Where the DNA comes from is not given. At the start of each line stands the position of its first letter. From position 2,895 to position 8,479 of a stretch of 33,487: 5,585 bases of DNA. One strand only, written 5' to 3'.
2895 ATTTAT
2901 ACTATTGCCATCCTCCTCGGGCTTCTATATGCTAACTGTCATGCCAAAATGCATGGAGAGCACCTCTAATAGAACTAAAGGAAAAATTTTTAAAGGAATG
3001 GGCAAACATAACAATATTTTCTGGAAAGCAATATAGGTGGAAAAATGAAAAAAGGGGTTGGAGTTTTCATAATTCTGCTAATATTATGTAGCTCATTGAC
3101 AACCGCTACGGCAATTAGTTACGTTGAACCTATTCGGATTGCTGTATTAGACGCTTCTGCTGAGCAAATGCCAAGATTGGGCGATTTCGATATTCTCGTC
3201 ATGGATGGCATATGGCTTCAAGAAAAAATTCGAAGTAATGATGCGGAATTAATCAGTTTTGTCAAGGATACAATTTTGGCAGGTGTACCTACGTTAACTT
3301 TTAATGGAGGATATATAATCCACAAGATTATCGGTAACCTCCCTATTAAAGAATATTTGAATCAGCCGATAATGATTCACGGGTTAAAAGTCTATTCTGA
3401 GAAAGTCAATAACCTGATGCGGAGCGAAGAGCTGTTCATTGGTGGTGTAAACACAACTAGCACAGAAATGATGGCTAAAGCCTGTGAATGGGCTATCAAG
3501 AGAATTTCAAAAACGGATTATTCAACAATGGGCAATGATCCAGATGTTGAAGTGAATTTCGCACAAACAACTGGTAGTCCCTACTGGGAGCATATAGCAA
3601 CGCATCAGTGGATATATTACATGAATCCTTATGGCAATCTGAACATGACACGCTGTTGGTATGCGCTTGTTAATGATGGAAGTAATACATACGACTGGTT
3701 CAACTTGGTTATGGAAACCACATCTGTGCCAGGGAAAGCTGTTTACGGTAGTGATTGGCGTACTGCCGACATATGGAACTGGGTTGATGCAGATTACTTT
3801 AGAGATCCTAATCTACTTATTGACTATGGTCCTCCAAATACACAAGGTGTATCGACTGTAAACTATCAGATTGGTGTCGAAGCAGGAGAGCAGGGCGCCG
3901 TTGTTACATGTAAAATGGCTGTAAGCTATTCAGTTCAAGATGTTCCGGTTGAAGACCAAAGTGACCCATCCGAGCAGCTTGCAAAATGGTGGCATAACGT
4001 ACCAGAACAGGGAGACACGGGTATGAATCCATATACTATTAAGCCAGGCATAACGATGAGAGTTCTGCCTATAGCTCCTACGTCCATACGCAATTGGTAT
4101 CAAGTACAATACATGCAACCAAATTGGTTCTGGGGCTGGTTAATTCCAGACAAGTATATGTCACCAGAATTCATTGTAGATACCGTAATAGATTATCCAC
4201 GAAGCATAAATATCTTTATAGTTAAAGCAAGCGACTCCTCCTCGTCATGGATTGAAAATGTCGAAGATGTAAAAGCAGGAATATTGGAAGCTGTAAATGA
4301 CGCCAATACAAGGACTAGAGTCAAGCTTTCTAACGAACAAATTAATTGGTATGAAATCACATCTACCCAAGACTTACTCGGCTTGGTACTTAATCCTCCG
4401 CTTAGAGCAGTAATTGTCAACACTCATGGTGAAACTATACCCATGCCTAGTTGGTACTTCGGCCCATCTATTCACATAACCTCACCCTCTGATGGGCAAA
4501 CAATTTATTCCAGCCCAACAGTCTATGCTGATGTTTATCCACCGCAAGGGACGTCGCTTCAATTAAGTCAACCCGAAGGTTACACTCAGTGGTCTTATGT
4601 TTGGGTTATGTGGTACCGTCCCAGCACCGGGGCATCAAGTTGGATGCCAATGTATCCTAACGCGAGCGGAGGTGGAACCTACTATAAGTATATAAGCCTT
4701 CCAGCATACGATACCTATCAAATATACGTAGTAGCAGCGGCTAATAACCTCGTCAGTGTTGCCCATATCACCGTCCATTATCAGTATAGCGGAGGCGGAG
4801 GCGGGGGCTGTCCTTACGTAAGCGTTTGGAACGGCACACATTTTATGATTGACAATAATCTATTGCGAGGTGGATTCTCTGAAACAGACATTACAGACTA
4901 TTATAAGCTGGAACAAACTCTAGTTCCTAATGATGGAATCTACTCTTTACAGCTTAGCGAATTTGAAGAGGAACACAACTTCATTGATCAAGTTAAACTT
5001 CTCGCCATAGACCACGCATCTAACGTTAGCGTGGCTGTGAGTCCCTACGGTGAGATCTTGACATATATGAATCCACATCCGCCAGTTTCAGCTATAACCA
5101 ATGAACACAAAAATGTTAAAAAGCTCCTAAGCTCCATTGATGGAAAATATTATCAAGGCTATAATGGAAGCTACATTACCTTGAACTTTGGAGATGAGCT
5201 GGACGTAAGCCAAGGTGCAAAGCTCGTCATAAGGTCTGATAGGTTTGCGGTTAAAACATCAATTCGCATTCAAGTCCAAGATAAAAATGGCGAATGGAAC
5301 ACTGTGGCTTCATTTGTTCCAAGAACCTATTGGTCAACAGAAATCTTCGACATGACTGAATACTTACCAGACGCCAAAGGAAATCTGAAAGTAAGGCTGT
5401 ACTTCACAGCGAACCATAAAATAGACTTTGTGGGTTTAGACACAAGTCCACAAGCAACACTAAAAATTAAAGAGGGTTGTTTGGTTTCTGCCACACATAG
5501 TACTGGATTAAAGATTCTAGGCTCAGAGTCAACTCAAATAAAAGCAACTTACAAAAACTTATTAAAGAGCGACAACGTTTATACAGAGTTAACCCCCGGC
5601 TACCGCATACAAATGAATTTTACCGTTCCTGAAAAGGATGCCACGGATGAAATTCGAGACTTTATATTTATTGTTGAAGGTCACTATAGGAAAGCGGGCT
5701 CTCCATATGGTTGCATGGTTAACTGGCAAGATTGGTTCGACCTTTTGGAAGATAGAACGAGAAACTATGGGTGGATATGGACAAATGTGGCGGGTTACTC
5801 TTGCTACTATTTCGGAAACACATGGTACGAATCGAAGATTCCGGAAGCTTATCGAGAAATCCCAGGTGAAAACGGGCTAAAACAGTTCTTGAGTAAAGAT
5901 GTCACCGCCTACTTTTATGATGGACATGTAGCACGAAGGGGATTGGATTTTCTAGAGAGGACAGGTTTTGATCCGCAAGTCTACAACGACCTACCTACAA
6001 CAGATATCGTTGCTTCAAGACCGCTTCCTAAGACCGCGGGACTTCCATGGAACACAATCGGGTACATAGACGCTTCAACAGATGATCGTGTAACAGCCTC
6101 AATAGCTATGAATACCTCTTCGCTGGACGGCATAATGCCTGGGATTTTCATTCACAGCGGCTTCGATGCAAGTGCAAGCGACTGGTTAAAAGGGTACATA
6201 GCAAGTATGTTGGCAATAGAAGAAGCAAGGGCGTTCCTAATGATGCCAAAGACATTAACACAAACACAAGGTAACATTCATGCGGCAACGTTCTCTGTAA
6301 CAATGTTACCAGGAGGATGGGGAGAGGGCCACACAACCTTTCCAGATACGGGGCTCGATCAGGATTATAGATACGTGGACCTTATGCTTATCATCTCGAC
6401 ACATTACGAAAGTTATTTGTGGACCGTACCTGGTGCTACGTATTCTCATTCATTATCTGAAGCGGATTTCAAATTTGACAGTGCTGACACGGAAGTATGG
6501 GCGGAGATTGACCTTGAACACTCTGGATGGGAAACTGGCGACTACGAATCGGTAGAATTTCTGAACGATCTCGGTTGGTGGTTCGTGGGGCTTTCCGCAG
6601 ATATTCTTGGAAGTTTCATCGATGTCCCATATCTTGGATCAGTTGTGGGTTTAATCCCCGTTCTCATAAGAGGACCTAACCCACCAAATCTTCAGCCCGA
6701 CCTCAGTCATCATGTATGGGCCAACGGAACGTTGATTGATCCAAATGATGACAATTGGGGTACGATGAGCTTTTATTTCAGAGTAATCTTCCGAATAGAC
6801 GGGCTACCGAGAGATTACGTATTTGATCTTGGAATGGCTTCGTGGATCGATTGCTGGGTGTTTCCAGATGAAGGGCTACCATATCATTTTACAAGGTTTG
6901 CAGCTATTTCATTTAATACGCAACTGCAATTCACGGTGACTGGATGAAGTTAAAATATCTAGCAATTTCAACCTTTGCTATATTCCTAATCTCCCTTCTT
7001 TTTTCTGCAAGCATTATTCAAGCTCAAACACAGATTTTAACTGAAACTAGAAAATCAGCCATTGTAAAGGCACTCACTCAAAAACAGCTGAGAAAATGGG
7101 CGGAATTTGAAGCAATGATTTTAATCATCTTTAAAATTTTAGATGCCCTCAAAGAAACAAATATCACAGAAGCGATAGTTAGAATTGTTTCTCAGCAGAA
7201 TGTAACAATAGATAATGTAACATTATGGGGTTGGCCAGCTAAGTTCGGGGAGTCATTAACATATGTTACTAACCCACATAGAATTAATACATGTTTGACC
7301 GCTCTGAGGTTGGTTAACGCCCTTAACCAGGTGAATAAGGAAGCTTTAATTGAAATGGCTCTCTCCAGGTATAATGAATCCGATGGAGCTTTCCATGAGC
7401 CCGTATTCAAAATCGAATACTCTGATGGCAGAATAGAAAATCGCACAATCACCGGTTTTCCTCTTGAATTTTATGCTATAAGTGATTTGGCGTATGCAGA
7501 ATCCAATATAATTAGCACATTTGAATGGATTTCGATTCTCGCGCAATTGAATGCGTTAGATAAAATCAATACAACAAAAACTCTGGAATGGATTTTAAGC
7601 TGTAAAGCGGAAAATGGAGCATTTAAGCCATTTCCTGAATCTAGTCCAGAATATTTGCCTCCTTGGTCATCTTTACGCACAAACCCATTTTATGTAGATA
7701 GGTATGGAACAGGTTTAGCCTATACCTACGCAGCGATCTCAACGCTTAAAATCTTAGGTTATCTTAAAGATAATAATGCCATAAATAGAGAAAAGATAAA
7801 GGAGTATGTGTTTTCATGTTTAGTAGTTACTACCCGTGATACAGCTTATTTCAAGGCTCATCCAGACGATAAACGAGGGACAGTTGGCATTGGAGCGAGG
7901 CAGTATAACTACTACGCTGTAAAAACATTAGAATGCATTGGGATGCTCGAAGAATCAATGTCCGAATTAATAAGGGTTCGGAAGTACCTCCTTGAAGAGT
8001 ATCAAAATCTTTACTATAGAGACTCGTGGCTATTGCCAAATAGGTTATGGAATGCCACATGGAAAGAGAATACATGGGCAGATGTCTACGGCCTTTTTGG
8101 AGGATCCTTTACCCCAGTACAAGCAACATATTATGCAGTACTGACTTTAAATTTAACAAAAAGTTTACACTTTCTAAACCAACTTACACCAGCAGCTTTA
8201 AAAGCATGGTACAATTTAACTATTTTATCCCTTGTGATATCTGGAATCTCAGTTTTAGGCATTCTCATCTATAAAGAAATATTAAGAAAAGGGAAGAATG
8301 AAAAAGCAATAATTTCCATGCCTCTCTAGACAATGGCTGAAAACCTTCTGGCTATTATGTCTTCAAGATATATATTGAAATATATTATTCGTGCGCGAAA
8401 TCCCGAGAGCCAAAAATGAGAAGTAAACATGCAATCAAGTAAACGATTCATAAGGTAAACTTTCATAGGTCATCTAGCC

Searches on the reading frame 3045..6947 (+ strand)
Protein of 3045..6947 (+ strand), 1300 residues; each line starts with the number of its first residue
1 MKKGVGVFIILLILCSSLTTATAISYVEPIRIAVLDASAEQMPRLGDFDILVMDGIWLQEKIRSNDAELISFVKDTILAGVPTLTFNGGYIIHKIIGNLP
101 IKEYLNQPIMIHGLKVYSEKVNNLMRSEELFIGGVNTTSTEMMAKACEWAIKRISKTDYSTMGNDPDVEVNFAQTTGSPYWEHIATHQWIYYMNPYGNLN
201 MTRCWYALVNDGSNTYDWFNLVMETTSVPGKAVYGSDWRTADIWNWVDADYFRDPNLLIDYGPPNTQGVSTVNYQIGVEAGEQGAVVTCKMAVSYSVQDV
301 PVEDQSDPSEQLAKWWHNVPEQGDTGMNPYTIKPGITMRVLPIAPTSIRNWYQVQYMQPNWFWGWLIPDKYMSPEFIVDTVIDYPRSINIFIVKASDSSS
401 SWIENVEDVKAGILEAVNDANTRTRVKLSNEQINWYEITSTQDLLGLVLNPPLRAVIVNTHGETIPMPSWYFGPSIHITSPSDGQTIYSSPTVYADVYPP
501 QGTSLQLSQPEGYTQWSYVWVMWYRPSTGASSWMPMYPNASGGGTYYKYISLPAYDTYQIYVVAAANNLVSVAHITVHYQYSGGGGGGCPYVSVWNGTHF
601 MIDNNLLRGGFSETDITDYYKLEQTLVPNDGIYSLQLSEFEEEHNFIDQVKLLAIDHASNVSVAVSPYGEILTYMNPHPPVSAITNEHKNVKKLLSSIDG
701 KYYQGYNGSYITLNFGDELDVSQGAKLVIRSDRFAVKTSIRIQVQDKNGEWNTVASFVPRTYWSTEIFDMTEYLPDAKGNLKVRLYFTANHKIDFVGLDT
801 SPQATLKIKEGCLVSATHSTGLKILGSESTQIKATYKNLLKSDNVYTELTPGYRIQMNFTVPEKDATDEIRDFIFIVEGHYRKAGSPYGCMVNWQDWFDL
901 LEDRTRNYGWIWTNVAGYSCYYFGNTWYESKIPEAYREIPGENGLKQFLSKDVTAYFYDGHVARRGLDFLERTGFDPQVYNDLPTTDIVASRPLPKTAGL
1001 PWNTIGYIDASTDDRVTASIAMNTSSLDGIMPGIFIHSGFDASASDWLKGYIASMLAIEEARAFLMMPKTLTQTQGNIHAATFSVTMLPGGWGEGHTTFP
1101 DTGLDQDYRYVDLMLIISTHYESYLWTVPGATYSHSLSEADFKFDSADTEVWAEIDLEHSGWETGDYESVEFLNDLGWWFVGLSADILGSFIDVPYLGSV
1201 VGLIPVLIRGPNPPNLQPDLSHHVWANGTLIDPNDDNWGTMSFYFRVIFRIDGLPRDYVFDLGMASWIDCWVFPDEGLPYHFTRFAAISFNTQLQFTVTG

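Call 4: search_protein_families(library=ncbifam, proteins=[window:3045-6947:+], max_evalue=1)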
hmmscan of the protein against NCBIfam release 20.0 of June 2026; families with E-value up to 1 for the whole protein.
window:3045-6947:+ (1300 aa): 1 family
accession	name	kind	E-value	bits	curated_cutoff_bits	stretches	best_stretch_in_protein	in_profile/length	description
NF003478.0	PRK05124.1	equivalog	0.16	10.5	590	1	690-744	287-340/475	sulfate adenylyltransferase subunit CysN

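Call 5: search_protein_families(library=pfam, proteins=[window:3045-6947:+], max_evalue=0.1)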
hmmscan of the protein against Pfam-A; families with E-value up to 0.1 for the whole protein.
window:3045-6947:+ (1300 aa): 1 family
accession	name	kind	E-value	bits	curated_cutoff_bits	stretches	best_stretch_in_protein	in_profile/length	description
PF17957.7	Big_7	-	0.055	14.6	24.1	0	474-497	1-26/70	Bacterial Ig domain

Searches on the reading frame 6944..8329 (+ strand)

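Call 4: search_protein_families(library=ncbifam, proteins=[window:6944-8329:+], max_evalue=1)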
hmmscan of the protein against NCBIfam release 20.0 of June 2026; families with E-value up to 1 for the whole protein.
window:6944-8329:+ (461 aa): 1 family
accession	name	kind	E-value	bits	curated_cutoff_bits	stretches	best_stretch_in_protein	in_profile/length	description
NF052229.1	UgtL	equivalog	0.12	12.5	120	1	394-445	12-64/125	regulatory protein UgtL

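Call 5: search_protein_families(library=pfam, proteins=[window:6944-8329:+], max_evalue=0.1)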
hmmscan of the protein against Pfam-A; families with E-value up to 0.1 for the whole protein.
window:6944-8329:+ (461 aa): 2 families
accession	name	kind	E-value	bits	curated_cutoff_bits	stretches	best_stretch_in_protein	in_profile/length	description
PF00432.27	Prenyltrans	-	5.5e-13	49.4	26.5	1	117-292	35-160/304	Prenyltransferase alpha-alpha toroid domain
PF13249.12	SQHop_cyclase_N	-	0.074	12.7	26.2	0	186-234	23-71/291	Squalene-hopene cyclase N-terminal domain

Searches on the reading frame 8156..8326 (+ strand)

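Call 6: search_protein_families(library=ncbifam, proteins=[window:8156-8326:+], max_evalue=10)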
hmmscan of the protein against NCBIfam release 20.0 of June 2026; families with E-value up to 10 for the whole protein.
seq(57 aa): 2 families
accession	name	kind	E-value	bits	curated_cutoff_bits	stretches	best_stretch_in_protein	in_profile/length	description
NF052229.1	UgtL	equivalog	0.043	13.9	120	1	2-41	25-64/125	regulatory protein UgtL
NF035936.1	agg_sub_LPXTH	equivalog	0.23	11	100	1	20-41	258-279/281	serine-rich aggregation substance UasX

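Call 7: search_protein_families(library=pfam, proteins=[window:8156-8326:+], max_evalue=10)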
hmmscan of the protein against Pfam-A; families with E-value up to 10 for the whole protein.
seq(57 aa): 1 family
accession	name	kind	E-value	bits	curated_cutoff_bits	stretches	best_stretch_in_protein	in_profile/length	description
PF05767.17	Pox_A14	-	0.0075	16.9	27.7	1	11-49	37-75/93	Poxvirus virion envelope protein A14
